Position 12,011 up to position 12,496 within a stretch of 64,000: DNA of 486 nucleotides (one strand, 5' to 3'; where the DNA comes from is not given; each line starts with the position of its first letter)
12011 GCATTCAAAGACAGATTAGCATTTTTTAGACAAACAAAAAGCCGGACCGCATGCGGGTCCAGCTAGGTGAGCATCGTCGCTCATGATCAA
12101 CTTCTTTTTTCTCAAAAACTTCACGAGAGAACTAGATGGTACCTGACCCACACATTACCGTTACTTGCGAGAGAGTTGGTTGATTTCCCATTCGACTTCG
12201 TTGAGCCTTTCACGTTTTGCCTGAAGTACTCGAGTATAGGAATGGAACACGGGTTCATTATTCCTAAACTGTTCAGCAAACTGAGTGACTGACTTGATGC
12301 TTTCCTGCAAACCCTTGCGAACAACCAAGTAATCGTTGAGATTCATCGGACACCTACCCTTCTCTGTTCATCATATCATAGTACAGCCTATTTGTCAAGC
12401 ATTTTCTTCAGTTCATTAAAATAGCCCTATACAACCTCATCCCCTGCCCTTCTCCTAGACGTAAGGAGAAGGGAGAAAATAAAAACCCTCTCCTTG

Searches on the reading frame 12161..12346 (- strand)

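Call 86: search_protein_families(library=ncbifam, proteins=[window:12161-12346:-], max_evalue=1)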
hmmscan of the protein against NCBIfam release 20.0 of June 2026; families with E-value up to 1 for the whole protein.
window:12161-12346:- (61 aa): 1 family
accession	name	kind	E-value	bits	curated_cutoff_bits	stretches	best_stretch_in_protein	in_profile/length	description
NF035934.1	ESAT6_2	subfamily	0.037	14.3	100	1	19-57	53-91/96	pore-forming ESAT-6 family protein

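Call 88: search_protein_families(library=pfam, proteins=[window:12161-12346:-], max_evalue=0.1)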
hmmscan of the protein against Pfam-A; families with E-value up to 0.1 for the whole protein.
window:12161-12346:- (61 aa): 1 family
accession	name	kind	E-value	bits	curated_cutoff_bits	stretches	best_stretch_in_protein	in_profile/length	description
PF09447.15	Cnl2_NKP2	-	0.027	15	27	1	3-57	5-62/65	Cnl2/NKP2 family protein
